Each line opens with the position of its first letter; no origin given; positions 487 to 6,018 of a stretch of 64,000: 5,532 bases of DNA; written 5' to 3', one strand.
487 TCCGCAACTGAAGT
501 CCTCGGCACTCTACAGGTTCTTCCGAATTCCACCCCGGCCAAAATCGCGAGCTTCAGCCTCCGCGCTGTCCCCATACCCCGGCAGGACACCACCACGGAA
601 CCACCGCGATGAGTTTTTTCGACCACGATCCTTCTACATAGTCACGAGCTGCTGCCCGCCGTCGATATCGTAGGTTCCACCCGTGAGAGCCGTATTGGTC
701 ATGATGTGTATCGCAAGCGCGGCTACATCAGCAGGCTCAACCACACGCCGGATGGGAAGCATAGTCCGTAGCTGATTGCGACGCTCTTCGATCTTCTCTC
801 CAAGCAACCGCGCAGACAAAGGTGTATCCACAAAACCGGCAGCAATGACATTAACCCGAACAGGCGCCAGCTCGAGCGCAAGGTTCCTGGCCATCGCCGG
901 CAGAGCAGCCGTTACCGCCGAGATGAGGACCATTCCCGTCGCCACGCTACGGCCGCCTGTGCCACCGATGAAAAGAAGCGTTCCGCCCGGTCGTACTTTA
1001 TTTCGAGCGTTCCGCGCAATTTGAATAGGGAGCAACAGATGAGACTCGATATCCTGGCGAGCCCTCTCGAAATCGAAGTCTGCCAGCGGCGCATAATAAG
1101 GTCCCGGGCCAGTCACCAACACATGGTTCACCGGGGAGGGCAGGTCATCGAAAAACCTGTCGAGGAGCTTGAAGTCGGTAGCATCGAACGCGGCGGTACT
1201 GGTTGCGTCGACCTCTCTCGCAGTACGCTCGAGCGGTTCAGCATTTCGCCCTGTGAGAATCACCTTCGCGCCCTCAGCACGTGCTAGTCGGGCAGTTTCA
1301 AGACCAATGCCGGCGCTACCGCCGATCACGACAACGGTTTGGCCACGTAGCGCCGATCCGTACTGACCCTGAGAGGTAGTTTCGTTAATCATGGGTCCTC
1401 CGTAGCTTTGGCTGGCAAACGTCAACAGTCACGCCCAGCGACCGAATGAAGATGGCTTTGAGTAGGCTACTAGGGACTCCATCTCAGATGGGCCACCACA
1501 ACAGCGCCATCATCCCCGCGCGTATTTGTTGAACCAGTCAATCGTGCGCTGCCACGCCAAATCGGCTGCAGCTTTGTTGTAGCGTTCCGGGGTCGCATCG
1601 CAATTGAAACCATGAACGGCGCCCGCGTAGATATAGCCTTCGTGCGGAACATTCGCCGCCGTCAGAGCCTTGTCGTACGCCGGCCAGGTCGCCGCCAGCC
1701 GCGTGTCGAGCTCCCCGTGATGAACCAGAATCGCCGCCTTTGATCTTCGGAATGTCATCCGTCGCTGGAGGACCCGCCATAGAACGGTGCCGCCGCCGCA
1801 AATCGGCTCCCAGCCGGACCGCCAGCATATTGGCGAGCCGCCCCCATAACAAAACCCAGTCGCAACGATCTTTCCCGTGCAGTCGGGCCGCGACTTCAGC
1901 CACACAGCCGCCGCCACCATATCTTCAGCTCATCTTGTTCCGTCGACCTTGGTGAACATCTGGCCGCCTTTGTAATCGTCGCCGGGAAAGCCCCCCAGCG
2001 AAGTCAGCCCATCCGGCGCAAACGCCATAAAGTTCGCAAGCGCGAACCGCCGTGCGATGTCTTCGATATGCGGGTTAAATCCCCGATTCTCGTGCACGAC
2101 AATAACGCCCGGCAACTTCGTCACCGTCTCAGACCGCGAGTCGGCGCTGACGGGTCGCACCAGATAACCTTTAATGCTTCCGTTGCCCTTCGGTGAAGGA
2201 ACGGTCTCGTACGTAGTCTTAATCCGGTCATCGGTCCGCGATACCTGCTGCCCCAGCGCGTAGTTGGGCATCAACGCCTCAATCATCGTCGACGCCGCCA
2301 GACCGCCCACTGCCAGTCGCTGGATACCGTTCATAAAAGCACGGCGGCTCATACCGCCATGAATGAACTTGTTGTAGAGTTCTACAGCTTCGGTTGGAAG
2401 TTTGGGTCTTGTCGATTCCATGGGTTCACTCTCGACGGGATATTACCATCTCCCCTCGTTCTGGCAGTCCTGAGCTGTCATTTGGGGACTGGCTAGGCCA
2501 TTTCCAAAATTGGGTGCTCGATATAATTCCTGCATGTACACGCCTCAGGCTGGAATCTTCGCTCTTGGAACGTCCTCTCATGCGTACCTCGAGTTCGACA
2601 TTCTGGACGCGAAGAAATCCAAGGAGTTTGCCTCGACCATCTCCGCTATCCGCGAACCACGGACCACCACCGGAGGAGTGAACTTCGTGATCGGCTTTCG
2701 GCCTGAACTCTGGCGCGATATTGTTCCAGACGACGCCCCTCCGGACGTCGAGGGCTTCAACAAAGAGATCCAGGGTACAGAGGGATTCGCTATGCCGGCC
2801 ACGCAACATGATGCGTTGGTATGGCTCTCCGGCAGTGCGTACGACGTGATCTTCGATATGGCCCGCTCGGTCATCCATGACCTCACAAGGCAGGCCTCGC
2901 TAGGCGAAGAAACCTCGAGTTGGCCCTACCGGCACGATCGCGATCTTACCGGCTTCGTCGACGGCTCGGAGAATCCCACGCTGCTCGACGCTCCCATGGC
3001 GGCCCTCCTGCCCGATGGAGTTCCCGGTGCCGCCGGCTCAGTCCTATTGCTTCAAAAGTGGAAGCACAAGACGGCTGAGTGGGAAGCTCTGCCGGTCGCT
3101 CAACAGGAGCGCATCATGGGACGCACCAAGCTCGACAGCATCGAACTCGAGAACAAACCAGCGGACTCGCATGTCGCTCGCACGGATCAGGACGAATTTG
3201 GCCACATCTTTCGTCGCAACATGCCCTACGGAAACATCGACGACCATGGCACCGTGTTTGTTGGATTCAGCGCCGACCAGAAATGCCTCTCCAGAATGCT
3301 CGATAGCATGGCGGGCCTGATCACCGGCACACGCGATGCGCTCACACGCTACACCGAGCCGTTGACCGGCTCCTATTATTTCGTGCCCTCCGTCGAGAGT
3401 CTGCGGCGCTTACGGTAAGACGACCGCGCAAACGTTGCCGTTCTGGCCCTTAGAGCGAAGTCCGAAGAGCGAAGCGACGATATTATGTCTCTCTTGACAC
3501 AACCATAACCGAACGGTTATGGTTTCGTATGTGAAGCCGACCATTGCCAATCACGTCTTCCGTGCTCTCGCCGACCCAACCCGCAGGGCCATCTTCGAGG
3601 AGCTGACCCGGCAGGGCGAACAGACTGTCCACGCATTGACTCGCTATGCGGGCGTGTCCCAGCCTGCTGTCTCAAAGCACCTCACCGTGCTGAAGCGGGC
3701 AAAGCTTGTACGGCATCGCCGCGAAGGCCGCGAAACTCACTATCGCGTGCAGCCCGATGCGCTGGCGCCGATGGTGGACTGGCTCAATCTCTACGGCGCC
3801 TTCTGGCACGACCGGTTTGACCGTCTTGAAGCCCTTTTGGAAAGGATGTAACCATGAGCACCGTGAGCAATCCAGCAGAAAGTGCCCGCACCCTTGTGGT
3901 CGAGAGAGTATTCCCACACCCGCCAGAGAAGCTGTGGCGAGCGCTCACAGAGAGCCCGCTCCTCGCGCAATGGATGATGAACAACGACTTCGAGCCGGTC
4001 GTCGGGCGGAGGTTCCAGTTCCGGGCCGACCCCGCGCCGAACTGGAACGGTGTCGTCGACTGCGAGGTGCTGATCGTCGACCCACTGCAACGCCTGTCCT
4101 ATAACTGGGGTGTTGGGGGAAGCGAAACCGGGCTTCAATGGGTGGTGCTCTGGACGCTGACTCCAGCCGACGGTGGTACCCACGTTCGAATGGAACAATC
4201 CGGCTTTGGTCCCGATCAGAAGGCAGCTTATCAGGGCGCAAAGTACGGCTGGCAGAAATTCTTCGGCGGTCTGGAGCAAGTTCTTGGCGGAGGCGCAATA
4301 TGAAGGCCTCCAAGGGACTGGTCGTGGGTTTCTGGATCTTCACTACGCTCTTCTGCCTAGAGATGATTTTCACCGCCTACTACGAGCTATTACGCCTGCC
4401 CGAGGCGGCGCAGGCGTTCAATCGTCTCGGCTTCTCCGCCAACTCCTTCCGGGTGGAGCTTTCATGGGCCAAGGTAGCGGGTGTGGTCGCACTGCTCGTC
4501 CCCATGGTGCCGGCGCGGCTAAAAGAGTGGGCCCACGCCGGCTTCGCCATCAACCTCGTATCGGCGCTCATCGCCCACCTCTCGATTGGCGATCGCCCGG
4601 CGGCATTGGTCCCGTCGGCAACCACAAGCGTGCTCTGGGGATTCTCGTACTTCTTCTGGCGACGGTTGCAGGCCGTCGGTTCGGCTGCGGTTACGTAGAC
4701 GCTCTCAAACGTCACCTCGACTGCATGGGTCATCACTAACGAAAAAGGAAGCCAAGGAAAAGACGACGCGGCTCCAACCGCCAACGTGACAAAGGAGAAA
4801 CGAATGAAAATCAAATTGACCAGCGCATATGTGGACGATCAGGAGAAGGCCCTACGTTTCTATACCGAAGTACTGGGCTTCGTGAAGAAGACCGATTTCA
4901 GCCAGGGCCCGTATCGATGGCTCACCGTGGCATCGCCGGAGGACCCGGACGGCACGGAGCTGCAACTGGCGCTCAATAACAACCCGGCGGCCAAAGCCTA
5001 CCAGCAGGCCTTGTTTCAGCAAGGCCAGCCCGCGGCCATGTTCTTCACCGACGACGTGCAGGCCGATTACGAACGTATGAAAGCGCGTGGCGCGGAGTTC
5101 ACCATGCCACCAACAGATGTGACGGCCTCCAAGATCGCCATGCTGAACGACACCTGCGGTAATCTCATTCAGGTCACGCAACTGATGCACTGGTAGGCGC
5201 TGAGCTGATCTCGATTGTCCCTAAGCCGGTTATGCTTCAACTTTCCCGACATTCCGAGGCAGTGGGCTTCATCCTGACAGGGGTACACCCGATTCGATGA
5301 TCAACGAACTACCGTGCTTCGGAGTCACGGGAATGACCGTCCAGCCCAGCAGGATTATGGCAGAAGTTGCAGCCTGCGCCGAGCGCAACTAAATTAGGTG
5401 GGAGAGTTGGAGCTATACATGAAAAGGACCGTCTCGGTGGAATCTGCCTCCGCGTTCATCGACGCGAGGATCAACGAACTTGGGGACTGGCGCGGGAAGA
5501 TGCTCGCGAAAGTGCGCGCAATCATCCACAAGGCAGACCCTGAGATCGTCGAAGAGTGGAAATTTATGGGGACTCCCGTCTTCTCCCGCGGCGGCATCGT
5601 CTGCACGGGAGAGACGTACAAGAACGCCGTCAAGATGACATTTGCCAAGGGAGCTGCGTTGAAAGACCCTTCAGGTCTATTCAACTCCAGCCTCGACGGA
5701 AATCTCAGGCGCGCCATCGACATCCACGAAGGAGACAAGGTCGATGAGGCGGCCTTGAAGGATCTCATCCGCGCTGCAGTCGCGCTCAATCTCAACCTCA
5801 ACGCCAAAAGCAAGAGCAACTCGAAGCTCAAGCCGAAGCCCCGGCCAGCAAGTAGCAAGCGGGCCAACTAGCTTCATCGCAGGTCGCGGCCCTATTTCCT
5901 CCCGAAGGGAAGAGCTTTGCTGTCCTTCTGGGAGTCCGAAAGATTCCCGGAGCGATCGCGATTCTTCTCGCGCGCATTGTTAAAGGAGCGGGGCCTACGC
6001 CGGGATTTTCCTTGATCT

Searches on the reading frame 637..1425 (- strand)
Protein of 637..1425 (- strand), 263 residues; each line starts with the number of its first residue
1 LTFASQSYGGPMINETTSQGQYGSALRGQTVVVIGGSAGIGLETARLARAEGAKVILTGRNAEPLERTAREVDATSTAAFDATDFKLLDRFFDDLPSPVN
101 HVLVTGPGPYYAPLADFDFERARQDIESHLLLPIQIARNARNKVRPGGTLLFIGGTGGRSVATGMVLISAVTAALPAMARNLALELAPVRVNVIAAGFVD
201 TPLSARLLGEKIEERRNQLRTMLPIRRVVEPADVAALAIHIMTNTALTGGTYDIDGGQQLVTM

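Call 16: search_protein_families(library=pfam, proteins=[window:637-1425:-])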
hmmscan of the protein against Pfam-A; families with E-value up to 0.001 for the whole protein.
window:637-1425:- (263 aa): 3 families
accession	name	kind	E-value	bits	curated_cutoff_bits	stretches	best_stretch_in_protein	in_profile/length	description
PF13561.12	adh_short_C2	-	8.7e-27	94.6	27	1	38-257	6-234/236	Enoyl-(Acyl carrier protein) reductase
PF00106.31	adh_short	-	3.4e-19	69.5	26.6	1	29-206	1-189/195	short chain dehydrogenase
PF23441.1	SDR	-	1.8e-13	50.9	27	1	88-259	80-256/258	SDR-like rossmann domain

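Call 37: list_cluster_members(proteins=[window:637-1392:-, window:63065-63907:-, window:55714-55977:+, window:54895-55593:+, window:60662-61090:+, window:59729-60640:+, window:3854-4300:+, window:1933-2421:-, window:2534-3415:+, window:61198-63000:-])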
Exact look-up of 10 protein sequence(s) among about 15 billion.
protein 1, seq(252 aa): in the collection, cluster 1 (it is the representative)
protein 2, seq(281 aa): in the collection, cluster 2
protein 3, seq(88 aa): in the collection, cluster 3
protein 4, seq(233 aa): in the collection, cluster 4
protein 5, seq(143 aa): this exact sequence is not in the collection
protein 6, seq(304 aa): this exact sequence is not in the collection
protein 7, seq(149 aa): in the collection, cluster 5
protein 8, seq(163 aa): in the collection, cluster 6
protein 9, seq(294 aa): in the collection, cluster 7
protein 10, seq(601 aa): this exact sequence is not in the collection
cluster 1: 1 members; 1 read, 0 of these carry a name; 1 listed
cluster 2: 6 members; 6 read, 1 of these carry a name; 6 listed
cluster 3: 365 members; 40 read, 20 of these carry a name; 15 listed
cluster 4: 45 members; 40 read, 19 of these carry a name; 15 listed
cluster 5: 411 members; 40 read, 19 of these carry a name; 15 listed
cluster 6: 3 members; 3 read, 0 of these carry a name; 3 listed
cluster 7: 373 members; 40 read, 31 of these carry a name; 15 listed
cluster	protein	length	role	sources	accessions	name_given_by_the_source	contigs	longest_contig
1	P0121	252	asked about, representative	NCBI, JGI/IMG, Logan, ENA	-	-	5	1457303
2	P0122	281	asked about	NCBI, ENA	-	-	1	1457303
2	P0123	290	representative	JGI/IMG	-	hypothetical protein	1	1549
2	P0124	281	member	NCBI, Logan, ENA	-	-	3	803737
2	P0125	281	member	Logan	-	-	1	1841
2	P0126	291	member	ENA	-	-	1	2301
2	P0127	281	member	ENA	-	-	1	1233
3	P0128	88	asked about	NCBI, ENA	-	-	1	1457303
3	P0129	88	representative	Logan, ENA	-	-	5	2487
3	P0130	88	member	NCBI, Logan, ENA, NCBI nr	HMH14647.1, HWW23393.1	MAG TPA: 30S ribosomal protein S15 [Edaphobacter sp.] | 30S ribosomal protein S15 [Edaphobacter sp.]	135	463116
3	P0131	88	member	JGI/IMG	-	small subunit ribosomal protein S15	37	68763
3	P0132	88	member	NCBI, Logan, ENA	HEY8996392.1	MAG TPA: 30S ribosomal protein S15 [Edaphobacter sp.]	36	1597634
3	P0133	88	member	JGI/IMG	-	small subunit ribosomal protein S15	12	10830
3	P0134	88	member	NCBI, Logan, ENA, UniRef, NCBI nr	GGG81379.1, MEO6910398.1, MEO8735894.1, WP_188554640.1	30S ribosomal protein S15 [Edaphobacter dinghuensis] | Small ribosomal subunit protein uS15 n=1 Tax=Edaphobacter dinghuensis TaxID=1560005 ...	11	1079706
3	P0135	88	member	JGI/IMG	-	small subunit ribosomal protein S15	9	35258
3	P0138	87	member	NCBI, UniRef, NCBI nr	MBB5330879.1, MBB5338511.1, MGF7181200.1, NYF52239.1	small subunit ribosomal protein S15 [Edaphobacter lichenicola] | Small ribosomal subunit protein uS15 n=3 Tax=Tunturiibacter TaxID=3154218 ... | 30S ribosomal protein S15 [Edaphobacter lichenicola]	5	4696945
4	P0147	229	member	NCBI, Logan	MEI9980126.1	MAG: dienelactone hydrolase family protein [Edaphobacter sp.]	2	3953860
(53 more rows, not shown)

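Call 38: find_encoding_contigs(protein=P0121, flank=10000, max_places=5)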
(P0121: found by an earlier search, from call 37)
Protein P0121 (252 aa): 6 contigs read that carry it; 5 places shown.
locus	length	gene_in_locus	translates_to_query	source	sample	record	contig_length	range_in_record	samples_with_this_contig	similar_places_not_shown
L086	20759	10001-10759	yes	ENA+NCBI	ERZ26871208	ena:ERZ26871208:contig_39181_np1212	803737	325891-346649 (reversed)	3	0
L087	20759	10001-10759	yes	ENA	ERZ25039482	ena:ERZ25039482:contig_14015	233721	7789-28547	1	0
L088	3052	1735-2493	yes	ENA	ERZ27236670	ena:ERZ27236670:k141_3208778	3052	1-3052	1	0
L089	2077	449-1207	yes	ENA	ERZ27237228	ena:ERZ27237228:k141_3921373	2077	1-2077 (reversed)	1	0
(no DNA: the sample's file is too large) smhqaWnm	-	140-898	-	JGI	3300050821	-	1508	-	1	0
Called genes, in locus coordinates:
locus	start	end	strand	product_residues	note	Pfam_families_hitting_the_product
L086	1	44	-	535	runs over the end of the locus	PF01676:Metalloenzyme, PF06415:iPGM_N, PF01663:Phosphodiest (faint)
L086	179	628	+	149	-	PF03724:META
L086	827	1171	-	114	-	-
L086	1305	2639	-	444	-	PF00672:HAMP, PF00512:HisKA, PF02518:HATPase_c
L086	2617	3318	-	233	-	PF00072:Response_reg, PF00486:Trans_reg_C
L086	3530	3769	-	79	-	-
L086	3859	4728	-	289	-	PF00487:FA_desaturase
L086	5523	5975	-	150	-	PF08818:DUF1801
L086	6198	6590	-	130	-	PF00903:Glyoxalase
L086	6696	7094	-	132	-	PF13564:DoxX_2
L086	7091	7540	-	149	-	PF10604:Polyketide_cyc2 (weak), PF08327:AHSA1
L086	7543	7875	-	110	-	PF12840:HTH_20, PF01022:HTH_5, PF12802:MarR_2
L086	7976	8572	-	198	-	PF20628:Dyp_perox_C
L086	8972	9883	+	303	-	PF01738:DLH, PF02129:Peptidase_S15 (weak)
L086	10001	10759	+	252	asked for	PF23441:SDR, PF00106:adh_short, PF13561:adh_short_C2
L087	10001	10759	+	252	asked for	PF23441:SDR, PF00106:adh_short, PF13561:adh_short_C2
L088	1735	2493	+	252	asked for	PF23441:SDR, PF00106:adh_short, PF13561:adh_short_C2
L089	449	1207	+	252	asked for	PF23441:SDR, PF00106:adh_short, PF13561:adh_short_C2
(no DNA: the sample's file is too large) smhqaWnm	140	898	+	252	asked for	PF23441:SDR, PF00106:adh_short, PF13561:adh_short_C2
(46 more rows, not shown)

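Call 39: find_encoding_contigs(protein=P0122, flank=10000, max_places=3)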
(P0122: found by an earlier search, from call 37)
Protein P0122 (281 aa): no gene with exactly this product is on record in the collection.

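Call 41: find_encoding_contigs(protein=P0124, flank=10000, max_places=3)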
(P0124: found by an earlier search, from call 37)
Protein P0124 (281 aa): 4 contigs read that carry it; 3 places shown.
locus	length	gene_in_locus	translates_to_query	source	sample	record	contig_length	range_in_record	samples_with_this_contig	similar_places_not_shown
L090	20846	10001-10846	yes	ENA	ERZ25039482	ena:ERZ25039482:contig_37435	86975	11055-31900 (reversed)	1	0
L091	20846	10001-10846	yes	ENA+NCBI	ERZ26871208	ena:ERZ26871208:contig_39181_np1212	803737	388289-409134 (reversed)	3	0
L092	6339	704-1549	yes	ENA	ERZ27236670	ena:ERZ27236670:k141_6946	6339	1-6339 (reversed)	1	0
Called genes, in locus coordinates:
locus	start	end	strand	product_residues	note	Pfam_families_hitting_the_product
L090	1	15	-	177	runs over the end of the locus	PF00484:Pro_CA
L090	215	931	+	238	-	PF00702:Hydrolase, PF13419:HAD_2, PF13242:Hydrolase_like (weak)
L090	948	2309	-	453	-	PF04389:Peptidase_M28, PF01546:Peptidase_M20 (weak)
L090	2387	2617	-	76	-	-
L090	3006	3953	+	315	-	PF01494:FAD_binding_3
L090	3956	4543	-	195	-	PF00300:His_Phos_1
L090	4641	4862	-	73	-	-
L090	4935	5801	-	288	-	-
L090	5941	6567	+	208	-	PF00271:Helicase_C, PF12344:UvrB, PF02151:UVR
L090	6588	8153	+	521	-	PF00078:RVT_1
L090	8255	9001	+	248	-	PF02245:Pur_DNA_glyco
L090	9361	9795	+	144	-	-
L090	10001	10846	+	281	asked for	-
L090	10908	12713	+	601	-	-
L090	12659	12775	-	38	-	-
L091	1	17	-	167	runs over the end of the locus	PF00484:Pro_CA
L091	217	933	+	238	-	PF00702:Hydrolase, PF13419:HAD_2, PF13242:Hydrolase_like (weak)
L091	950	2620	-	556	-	PF04389:Peptidase_M28, PF01546:Peptidase_M20 (weak)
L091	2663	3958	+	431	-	PF01494:FAD_binding_3, PF03486:HI0933_like (faint)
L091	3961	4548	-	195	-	PF00300:His_Phos_1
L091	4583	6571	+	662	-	PF00270:DEAD (faint), PF04851:ResIII, PF17757:UvrB_inter, PF27431:UvrB_3rd, PF00271:Helicase_C, PF12344:UvrB, PF02151:UVR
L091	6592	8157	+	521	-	PF00078:RVT_1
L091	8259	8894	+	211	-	PF02245:Pur_DNA_glyco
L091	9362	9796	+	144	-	-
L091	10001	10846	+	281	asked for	-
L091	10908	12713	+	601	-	-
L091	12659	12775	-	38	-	-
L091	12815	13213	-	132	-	-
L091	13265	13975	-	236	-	-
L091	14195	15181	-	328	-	PF00753:Lactamase_B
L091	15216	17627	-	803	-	PF01138:RNase_PH, PF03725:RNase_PH_C, PF03726:PNPase (faint), PF01138:RNase_PH, PF00013:KH_1, PF00575:S1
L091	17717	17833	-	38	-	-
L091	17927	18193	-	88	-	PF00312:Ribosomal_S15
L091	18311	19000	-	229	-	PF01738:DLH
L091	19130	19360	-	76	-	-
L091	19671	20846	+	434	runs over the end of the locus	-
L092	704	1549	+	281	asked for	-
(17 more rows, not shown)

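Call 44: find_encoding_contigs(protein=P0138, flank=10000, max_places=5)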
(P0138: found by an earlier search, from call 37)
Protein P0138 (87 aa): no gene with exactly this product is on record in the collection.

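Call 81: find_homologous_proteins(query=L091:6592-8154:+, max_evalue=1e-100)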
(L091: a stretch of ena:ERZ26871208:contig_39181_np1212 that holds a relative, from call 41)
Query L091:6592-8154:+ (521 aa): 184 proteins with E <= 1e-100 among 8000 candidates; the best 120 are listed.
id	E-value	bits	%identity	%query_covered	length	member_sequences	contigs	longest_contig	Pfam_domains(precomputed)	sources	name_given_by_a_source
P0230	0.0e+0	1154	97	100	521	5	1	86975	PF00078.33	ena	-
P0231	4.9e-268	908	78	99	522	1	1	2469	PF00078.33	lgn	-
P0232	9.2e-232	788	67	99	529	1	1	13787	PF00078.33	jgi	jgi:hypothetical protein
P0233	2.0e-225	767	66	98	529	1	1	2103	PF00078.33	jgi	jgi:hypothetical protein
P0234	8.3e-222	755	64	99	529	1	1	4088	PF00078.33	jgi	jgi:hypothetical protein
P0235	3.5e-221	753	65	98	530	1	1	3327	PF00078.33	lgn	-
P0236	1.4e-220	751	64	99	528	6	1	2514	PF00078.33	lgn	-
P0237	9.7e-216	735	64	99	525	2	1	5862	PF00078.33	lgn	-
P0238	9.1e-212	722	62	99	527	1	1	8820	PF00078.33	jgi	jgi:hypothetical protein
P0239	2.2e-210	718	62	99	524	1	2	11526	PF00078.33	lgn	-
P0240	6.2e-209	713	63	96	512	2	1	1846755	PF00078.33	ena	-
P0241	3.9e-206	704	62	94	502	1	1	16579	PF00078.33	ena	-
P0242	4.7e-205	700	61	99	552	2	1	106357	PF00078.33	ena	-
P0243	1.2e-204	699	61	99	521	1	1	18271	PF00078.33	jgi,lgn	jgi:hypothetical protein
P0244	9.5e-194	663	65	63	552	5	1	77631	PF00078.33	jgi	-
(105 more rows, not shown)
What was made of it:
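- Tried and rejected: It is single-copy (call 81).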

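Call 82: find_encoding_contigs(protein=P0147, flank=10000, max_places=2)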
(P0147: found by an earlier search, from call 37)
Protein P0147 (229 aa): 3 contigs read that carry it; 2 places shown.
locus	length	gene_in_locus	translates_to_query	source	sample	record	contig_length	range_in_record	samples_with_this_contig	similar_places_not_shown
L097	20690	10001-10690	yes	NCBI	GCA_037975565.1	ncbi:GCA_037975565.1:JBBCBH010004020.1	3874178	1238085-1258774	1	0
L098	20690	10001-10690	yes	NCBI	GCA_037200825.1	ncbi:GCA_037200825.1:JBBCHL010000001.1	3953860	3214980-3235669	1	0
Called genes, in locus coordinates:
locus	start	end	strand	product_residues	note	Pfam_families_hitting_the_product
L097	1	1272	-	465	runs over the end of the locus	PF00460:Flg_bb_rod, PF22638:FlgK_D1, PF06429:Flg_bbr_C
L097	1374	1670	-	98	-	PF04316:FlgM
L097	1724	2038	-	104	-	-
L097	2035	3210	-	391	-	PF02119:FlgI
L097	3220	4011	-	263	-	PF02107:FlgH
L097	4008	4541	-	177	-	-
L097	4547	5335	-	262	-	PF00460:Flg_bb_rod, PF22692:LlgE_F_G_D1, PF06429:Flg_bbr_C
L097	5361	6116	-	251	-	PF00460:Flg_bb_rod (faint), PF22692:LlgE_F_G_D1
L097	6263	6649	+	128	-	PF00072:Response_reg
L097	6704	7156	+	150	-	PF04509:CheC (faint), PF13690:CheX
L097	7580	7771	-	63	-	-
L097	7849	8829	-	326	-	-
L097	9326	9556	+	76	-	-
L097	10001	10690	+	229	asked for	PF01738:DLH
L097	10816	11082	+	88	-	PF00312:Ribosomal_S15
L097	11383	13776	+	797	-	PF01138:RNase_PH, PF03725:RNase_PH_C, PF03726:PNPase (weak), PF01138:RNase_PH, PF00013:KH_1, PF00575:S1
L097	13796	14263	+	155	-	PF00753:Lactamase_B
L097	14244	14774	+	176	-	-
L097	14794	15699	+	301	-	PF00892:EamA (faint)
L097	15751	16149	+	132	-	-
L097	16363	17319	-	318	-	PF11737:DUF3300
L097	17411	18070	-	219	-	PF02245:Pur_DNA_glyco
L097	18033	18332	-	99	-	PF05016:ParE_toxin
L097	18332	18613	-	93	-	-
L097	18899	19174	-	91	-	-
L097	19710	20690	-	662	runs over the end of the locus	PF00270:DEAD (faint), PF04851:ResIII, PF17757:UvrB_inter, PF27431:UvrB_3rd, PF00271:Helicase_C, PF12344:UvrB, PF02151:UVR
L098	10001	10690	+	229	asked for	PF01738:DLH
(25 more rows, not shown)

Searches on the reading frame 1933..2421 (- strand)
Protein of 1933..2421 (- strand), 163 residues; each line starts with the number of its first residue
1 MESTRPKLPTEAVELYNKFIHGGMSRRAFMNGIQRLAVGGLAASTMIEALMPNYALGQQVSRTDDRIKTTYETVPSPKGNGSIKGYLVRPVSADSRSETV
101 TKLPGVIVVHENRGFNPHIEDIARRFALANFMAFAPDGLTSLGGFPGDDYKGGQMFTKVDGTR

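Call 16: search_protein_families(library=pfam, proteins=[window:1933-2421:-])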
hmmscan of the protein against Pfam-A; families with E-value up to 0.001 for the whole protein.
window:1933-2421:- (163 aa): 2 families
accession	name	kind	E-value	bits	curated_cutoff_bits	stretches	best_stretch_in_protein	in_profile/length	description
PF01738.24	DLH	-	2e-07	31.3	21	1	98-138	11-49/217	Dienelactone hydrolase family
PF23678.1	YqhI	-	2.4e-05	24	27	1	8-31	9-32/36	YqhI-like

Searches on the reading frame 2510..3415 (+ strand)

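Call 16: search_protein_families(library=pfam, proteins=[window:2510-3415:+])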
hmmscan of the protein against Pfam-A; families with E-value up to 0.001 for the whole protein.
window:2510-3415:+ (302 aa): 1 family
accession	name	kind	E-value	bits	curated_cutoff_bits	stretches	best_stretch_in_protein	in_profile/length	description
PF20628.3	Dyp_perox_C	-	8.5e-39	133.4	20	1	143-296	2-165/166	Dyp-type peroxidase, C-terminal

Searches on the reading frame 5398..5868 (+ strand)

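Call 16: search_protein_families(library=pfam, proteins=[window:5398-5868:+])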
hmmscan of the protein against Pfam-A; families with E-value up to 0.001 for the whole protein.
window:5398-5868:+ (157 aa): 1 family
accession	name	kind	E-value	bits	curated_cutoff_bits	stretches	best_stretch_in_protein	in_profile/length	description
PF08818.16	DUF1801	-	2.3e-20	73.2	27.2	1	34-128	3-85/85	Domain of unknown function (DU1801)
